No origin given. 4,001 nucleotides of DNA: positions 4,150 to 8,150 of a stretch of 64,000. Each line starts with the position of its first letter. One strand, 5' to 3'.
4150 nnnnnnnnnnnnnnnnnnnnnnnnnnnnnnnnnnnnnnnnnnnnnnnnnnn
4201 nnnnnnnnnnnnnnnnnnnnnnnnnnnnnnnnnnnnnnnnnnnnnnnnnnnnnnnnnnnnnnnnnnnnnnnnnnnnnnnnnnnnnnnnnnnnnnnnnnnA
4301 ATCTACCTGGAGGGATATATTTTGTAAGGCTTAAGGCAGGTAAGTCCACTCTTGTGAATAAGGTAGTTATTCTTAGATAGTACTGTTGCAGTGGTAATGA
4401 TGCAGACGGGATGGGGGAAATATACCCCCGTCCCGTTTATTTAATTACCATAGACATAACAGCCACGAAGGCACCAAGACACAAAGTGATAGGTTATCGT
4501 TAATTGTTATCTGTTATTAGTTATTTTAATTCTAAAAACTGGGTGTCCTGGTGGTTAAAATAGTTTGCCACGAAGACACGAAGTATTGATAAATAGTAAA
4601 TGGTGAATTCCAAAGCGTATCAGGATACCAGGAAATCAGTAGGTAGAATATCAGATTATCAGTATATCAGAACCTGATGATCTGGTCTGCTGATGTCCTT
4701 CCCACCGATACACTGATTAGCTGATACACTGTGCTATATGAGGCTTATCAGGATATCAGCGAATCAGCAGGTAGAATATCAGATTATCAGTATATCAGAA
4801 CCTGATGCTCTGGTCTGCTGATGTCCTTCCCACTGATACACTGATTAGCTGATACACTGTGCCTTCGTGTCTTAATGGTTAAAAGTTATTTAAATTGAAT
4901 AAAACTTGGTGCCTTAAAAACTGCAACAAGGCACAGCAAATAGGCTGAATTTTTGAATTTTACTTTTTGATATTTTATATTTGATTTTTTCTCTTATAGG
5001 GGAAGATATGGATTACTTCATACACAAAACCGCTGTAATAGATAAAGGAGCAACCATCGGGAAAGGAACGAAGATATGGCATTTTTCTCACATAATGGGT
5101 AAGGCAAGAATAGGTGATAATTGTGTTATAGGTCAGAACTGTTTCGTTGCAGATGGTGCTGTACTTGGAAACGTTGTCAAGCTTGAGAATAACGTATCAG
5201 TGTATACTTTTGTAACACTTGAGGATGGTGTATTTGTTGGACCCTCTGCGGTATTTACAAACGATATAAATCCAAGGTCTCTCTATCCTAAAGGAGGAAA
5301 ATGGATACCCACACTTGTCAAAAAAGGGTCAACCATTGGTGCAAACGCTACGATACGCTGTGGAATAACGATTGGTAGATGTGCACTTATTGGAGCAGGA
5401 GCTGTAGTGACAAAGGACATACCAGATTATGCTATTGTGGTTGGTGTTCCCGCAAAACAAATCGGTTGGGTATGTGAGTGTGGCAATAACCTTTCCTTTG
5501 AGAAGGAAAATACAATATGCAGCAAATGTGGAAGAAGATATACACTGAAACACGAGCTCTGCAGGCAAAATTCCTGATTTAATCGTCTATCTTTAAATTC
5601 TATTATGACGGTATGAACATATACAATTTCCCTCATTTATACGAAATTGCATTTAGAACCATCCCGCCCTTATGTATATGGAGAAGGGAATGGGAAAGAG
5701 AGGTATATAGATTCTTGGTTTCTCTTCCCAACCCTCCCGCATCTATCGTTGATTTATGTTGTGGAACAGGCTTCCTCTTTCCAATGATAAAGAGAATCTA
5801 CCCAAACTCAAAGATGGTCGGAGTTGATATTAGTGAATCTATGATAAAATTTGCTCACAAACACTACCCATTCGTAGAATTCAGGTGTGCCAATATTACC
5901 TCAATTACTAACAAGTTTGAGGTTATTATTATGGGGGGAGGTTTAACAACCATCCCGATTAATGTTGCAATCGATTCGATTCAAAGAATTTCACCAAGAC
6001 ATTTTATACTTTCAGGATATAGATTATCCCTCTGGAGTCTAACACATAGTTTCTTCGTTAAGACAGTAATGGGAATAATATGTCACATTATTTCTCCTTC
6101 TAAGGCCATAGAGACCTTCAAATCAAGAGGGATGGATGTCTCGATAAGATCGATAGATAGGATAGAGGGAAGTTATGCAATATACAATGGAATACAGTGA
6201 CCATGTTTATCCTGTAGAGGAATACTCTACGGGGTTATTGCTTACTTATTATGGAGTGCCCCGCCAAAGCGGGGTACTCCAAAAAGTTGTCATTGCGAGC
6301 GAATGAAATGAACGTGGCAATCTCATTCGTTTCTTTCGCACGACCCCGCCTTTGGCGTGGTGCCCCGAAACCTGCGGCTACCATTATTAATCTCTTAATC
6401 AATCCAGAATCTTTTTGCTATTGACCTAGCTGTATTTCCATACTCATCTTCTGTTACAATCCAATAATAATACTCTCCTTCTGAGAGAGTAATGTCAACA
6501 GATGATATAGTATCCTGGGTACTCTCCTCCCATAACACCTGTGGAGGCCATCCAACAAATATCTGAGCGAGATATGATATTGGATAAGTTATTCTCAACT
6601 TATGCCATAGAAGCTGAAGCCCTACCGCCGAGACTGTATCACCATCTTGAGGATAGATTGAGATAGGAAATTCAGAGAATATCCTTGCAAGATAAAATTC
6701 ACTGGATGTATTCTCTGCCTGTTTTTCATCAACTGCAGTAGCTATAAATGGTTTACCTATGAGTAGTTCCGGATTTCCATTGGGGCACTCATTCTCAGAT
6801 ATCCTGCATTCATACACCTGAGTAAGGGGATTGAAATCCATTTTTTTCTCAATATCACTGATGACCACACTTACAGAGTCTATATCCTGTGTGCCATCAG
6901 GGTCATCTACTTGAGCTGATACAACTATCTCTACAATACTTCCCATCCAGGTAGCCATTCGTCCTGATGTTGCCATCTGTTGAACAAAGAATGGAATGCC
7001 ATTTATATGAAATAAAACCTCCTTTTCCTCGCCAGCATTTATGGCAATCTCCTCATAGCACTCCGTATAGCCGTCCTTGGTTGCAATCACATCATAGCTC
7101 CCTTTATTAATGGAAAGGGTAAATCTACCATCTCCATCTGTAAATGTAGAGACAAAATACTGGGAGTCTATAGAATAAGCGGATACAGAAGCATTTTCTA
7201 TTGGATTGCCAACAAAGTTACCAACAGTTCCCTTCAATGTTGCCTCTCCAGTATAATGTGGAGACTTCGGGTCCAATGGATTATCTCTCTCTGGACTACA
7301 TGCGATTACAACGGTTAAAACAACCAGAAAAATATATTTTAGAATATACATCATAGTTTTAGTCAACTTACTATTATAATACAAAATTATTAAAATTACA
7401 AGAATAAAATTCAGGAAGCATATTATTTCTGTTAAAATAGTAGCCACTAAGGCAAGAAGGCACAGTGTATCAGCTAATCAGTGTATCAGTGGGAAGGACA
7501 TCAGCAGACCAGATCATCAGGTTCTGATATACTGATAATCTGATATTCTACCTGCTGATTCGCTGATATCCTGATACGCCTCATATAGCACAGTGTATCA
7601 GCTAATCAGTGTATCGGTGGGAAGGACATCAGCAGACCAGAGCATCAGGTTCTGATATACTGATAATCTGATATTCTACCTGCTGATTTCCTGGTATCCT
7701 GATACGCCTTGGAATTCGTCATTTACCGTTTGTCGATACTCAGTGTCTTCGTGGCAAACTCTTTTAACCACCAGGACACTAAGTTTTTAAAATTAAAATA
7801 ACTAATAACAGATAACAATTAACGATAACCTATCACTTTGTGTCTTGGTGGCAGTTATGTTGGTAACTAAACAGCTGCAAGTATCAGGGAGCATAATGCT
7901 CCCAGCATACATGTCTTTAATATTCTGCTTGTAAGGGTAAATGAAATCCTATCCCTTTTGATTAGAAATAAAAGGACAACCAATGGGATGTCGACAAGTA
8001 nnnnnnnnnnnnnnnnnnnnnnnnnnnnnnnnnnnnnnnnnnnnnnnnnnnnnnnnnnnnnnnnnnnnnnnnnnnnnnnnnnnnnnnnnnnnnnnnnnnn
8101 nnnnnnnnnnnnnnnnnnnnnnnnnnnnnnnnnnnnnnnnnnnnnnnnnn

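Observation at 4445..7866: ~400-bp inverted repeats (~95 percent identical) bracket a 2.6-kb three-gene cassette inserted between two convergent genes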

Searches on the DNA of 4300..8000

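Call 58: search_rna_families(source=window, start=4300, end=8000, threshold=evalue, max_evalue=1)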
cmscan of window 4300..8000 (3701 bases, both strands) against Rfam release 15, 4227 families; matches with E-value up to 1: 3.
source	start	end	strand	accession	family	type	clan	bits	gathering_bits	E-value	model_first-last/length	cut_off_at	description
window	4652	4820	-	RF04228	MIR6140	Gene; miRNA;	-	26.5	140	0.067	1-165/165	no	MIR6140 microRNA precursor family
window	6132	6278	+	RF00195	RsmY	Gene; sRNA;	CL00106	24.1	57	0.0052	1-121/121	no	RsmY RNA family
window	6255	6291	-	RF00195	RsmY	Gene; sRNA;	CL00106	20.5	57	0.052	85-121/121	no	RsmY RNA family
